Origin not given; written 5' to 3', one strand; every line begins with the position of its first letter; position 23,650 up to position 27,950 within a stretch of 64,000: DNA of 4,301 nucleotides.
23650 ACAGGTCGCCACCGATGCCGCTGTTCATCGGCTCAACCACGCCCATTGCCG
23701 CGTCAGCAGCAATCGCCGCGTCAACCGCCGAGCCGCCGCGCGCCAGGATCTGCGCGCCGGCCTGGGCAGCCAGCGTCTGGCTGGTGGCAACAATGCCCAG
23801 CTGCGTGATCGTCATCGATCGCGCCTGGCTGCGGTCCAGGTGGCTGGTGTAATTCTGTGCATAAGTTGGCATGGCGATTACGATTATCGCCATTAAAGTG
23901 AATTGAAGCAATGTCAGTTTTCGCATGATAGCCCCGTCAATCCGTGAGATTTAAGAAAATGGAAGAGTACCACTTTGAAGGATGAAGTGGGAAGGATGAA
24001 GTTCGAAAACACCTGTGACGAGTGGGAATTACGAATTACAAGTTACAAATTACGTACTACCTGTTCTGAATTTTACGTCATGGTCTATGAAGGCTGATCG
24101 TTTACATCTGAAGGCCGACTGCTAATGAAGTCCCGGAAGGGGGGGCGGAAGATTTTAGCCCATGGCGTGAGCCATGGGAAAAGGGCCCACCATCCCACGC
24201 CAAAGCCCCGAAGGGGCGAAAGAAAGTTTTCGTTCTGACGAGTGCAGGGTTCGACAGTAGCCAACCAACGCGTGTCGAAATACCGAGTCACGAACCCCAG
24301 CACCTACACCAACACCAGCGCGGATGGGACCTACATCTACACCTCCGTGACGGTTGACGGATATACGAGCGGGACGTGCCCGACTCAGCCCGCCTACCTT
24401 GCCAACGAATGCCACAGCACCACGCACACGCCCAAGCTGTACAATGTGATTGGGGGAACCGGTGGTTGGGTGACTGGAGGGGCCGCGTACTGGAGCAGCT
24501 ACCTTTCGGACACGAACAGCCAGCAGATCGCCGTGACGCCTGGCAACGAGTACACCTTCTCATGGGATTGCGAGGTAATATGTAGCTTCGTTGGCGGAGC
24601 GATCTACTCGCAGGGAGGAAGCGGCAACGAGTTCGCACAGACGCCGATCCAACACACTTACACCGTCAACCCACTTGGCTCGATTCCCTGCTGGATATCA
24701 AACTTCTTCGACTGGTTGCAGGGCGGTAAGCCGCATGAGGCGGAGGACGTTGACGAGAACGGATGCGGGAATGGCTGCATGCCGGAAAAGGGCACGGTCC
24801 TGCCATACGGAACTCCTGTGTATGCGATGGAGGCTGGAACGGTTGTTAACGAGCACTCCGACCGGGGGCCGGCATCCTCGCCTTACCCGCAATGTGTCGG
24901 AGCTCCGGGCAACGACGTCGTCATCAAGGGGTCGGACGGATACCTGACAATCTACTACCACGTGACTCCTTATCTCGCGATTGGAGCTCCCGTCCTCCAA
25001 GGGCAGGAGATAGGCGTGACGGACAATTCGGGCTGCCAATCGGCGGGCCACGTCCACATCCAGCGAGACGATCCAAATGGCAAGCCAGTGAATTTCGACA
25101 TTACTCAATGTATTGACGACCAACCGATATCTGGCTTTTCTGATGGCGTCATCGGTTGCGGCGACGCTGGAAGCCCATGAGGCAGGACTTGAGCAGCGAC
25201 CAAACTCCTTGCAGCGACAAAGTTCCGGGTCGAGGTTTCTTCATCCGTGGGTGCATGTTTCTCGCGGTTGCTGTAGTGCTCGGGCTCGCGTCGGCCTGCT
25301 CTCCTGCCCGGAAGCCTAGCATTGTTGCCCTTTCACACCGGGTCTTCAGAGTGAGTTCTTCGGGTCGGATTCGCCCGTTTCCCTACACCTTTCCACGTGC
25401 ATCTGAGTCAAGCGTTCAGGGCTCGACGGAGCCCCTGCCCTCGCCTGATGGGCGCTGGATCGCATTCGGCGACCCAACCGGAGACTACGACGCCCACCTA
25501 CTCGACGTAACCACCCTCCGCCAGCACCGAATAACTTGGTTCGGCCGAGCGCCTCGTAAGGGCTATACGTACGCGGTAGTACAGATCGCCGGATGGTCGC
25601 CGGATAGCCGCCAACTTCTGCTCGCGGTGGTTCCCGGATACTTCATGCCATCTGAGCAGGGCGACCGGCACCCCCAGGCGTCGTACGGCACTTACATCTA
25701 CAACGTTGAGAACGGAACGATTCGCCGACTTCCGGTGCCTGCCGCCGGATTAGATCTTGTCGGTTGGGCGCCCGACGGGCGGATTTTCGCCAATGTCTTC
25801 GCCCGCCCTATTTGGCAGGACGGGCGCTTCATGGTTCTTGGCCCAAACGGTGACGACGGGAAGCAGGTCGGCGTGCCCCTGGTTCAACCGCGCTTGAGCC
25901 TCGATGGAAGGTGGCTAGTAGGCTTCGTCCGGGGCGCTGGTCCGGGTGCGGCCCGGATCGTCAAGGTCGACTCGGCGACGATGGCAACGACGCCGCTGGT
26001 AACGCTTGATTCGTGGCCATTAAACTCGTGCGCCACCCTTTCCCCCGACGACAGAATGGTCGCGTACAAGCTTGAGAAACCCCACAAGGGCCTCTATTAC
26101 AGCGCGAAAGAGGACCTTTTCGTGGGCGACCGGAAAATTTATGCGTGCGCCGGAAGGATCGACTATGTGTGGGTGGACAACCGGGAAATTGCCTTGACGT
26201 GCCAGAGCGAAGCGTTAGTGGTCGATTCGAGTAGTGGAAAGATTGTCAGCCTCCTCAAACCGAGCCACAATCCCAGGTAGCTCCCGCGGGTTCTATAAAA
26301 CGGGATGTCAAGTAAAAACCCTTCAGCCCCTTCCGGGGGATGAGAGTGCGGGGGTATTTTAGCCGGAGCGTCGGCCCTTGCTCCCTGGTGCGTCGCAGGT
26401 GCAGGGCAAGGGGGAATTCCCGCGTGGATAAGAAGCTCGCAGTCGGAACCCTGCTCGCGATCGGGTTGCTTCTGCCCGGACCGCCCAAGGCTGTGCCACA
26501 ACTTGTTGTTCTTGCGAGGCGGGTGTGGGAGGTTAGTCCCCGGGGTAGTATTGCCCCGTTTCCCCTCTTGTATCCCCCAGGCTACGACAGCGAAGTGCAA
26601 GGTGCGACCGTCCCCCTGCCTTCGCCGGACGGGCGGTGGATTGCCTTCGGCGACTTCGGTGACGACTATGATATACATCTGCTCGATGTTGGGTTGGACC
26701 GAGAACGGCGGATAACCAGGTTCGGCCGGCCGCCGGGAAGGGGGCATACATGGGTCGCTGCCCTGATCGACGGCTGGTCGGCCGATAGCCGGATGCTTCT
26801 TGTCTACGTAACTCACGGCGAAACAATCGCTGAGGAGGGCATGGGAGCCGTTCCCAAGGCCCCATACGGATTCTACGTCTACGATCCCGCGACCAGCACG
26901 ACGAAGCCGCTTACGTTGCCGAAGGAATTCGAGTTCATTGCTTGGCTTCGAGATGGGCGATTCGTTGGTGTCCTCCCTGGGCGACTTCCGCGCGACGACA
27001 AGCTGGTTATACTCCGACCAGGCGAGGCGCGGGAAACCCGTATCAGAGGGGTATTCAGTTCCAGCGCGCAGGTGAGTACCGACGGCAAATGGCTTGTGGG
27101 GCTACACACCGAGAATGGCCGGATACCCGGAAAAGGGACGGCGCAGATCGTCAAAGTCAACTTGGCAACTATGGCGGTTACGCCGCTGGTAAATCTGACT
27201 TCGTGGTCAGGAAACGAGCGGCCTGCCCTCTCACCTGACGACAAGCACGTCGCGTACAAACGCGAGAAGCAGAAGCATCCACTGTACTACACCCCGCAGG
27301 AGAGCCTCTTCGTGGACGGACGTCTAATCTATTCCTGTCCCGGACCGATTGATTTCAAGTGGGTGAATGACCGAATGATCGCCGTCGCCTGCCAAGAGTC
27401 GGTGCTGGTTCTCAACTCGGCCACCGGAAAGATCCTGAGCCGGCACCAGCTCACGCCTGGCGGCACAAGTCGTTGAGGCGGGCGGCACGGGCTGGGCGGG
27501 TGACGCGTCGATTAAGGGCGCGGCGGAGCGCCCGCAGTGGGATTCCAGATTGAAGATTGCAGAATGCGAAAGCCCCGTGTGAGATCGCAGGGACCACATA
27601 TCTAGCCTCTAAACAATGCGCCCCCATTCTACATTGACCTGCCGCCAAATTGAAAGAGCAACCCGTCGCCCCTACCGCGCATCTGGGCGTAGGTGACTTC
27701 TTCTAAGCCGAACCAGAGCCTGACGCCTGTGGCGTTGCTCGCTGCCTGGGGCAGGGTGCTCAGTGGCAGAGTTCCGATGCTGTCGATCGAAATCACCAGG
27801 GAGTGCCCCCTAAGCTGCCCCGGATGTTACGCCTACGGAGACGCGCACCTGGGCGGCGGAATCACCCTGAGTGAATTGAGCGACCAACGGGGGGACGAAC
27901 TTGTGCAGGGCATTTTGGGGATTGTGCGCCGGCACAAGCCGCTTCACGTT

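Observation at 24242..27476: M23 peptidase translationally coupled to two diverged tandem PD40-propeller paralogs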

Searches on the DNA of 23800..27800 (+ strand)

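Call 35: search_rna_families(source=window, start=23800, end=27800, threshold=evalue, max_evalue=1)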
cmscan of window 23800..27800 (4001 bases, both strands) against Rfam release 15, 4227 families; matches with E-value up to 1: 1.
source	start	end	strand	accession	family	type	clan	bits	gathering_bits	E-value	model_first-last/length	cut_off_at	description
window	24129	24178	-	RF01687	Acido-Lenti-1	Gene; sRNA;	-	38.4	37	2.4e-06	1-46/46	no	Acido-Lenti-1 RNA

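Call 90: search_rna_families(sources=[L003, L004, L006, L010, L012, L067, L068, L070, L071, L074, L077, L090, L091, L092, L097, L101, L099, L073], threshold=gathering)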
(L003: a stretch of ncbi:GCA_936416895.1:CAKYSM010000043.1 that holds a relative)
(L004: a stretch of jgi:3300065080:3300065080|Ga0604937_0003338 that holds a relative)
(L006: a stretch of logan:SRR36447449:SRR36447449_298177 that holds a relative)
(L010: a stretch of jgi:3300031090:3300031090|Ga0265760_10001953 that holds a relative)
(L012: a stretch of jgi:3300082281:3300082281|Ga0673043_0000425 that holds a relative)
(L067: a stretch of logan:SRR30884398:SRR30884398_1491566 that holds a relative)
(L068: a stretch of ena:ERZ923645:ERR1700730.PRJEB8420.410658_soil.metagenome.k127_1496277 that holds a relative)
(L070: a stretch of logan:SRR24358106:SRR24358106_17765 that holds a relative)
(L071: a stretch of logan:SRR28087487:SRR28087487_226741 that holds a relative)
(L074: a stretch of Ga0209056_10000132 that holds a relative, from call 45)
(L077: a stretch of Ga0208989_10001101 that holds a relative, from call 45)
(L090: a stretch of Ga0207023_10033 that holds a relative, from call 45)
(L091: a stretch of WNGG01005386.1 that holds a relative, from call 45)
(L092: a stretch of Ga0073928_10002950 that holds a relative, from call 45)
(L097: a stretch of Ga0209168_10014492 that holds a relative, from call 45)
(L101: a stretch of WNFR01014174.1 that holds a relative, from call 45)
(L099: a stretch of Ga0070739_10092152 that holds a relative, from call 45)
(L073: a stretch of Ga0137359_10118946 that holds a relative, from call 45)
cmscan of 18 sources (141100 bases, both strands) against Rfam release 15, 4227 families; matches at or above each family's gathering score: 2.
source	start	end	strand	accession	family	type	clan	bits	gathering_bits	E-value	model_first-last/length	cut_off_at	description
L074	10800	10873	+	RF00005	tRNA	Gene; tRNA;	CL00001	60.3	29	3.1e-10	1-71/71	no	tRNA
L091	10796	10869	+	RF00005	tRNA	Gene; tRNA;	CL00001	60.3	29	3.1e-10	1-71/71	no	tRNA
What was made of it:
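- Tried and rejected: Link between the Acido-Lenti-1 motif and the cassette: the motif is absent from 18 related loci (call 90).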

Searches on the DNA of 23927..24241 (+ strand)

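Call 33: search_dna_similar(query=window:23927-24241:+, collection=plasmids, mode=distant, max_rows=5)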
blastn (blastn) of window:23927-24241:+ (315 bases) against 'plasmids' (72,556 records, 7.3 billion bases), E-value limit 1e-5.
No match.

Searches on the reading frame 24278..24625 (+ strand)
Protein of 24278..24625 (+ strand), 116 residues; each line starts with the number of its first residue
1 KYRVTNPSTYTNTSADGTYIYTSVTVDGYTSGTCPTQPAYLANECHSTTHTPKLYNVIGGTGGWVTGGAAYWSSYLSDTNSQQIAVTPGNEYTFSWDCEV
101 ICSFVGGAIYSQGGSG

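Call 71: find_homologous_proteins(query=A4, max_evalue=0.001)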
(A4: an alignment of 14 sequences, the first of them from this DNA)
Query A4 (14 sequences) (116 aa, profile of the alignment): 8 proteins with E <= 0.001 among 580 candidates.
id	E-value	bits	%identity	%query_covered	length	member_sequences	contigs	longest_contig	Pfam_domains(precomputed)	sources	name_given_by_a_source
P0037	1.0e-43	166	65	93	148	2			-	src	-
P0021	1.2e-35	140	67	79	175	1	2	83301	-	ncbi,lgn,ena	-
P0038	4.6e-35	138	84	70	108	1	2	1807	-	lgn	-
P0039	2.1e-25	107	45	86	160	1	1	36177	-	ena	-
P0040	9.5e-25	105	72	49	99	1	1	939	-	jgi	-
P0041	7.8e-22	95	73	41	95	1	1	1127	-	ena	-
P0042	1.3e-16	78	86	31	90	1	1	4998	-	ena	-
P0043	7.6e-10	57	84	28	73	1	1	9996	-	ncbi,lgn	ncbi:MAG: hypothetical protein P8Z30_14595 [Acidobacteriota bacterium]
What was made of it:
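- Tried and rejected: Profile search with the N-domain to list more C-terminal partners: only 8 more proteins, mostly fragments (call 71).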

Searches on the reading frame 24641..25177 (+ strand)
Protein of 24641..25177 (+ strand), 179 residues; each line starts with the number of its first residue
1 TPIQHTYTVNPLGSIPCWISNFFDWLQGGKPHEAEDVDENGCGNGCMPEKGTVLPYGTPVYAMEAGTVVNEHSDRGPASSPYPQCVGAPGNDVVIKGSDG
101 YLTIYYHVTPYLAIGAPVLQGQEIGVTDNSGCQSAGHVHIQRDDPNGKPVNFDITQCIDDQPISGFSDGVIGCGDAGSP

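Call 45: find_related_loci(query=A2, collection=metagenome_contigs, flank=6000)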
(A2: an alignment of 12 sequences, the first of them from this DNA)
Query A2 (179 aa) in metagenome_contigs; peptide patterns used: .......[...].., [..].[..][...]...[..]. (x = any residue, [..] = any of these).
130 stretches matched a pattern; 64 encode a relative of the query (tblastn E <= 1e-3); 64 distinct loci.
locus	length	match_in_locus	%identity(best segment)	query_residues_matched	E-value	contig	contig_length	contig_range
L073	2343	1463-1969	54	1-171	2e-54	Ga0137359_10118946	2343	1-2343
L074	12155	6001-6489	55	1-167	5e-52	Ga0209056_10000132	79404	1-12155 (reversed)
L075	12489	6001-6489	55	1-167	5e-52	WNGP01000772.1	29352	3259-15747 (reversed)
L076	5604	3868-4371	56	1-171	2e-51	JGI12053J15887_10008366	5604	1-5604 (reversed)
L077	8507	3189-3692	56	1-171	2e-51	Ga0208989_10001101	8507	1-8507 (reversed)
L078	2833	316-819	56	1-171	1e-51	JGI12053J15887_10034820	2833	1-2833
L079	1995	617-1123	54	1-171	5e-52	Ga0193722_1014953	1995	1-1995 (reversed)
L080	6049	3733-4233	53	1-171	2e-49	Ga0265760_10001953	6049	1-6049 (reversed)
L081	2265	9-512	52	1-172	2e-47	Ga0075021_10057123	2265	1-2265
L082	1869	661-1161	48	1-171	6e-47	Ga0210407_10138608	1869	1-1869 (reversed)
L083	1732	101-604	51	1-173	7e-44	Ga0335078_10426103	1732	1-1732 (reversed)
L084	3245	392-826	53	26-172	4e-41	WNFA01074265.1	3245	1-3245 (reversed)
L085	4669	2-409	54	29-167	8e-41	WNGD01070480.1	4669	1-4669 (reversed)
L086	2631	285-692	55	26-166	6e-41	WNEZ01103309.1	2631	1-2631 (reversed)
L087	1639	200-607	55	26-166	1e-40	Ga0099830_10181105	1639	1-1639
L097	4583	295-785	48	17-171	4e-28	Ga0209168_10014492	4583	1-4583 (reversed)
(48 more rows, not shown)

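Call 49: search_protein_families(library=pfam, proteins=[L097:1844-3211:+, L097:3181-4212:+], max_evalue=0.1)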
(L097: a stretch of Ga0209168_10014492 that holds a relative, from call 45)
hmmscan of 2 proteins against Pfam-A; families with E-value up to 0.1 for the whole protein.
L097:1844-3211:+ (455 aa): 4 families
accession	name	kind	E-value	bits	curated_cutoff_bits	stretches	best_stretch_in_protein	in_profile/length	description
PF08291.16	Peptidase_M15_3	-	6.6e-12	46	23.2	1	344-446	2-108/108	Peptidase M15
PF02368.24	Big_2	-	0.00025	21.4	22.8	1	243-274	35-67/79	Bacterial Ig-like domain (group 2)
PF19526.4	Slr4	-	0.0051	16.5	25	0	91-143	279-332/370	S-layer protein Slr4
PF05951.18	Peptidase_M15_2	-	0.079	13.1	27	0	375-447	69-147/153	Bacterial protein of unknown function (DUF882)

L097:3181-4212:+ (343 aa): 2 families
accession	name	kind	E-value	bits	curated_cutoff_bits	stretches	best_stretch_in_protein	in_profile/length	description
PF13646.12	HEAT_2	-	5.4e-07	30.2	27.7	1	51-99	30-74/88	HEAT repeats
PF02985.28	HEAT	-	0.024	15.3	23.5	0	57-78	5-26/31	HEAT repeat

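Call 61: search_solved_structures(query=A2, max_evalue=0.001, show_alignments=1)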
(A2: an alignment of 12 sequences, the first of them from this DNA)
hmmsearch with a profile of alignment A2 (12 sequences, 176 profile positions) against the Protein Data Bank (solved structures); distinct sequences matched with E-value up to 0.001: 25.
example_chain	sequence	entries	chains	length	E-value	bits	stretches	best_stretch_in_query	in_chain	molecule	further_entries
6ue4_A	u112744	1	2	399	5.1e-11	46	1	4-163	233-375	ShyA endopeptidase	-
6u2a_A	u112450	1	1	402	5.1e-11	46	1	4-163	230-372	ShyA endopeptidase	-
5kvp_A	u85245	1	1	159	9.5e-10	41.9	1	47-145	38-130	Zoocin A endopeptidase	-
9gy1_A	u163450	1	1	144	3e-08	37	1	47-139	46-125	Peptidase, M23 family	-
9m7n_A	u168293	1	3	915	6.1e-08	36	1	42-139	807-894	Gp16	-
8s3m_A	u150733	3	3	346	1.9e-07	34.4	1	46-139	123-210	Lytic endopeptidase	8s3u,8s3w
7qrl_A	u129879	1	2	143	2e-07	34.4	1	86-139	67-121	DipM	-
7qrl_C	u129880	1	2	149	2.2e-07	34.2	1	86-139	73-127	DipM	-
5j1l_A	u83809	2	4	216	1.1e-06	31.9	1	45-140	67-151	ToxR-activated gene (TagE)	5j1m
6jmx_A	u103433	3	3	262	3.6e-06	30.2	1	59-138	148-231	Peptidase M23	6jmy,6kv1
2b44_A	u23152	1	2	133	6.7e-05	26.1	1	82-141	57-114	Glycyl-glycine endopeptidase lytM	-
6jn7_A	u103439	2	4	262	7e-05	26.1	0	56-138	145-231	Peptidase M23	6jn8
2b0p_A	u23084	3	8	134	7e-05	26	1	82-141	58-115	Glycyl-glycine endopeptidase lytM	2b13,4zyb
9k2v_E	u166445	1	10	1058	8.8e-05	25.7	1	49-151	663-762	Internal protein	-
6jn1_A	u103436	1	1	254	9.3e-05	25.7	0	59-138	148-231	Peptidase M23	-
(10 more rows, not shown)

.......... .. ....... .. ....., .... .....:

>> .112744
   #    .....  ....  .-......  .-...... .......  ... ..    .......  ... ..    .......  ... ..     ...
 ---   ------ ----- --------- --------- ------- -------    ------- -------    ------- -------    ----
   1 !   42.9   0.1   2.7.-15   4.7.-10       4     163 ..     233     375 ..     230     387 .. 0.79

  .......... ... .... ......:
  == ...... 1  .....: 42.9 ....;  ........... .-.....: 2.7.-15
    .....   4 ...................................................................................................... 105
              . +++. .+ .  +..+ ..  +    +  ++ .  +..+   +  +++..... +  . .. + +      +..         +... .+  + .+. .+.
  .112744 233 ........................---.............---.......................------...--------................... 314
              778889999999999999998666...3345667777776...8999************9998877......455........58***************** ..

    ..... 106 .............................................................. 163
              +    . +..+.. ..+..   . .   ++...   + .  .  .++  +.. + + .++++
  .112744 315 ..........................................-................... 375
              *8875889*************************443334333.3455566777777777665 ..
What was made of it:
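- Closest known: Secreted M23 bacteriolysins with immunity factors. Same: The zoocin A catalytic domain is among the best sequence matches (call 61).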
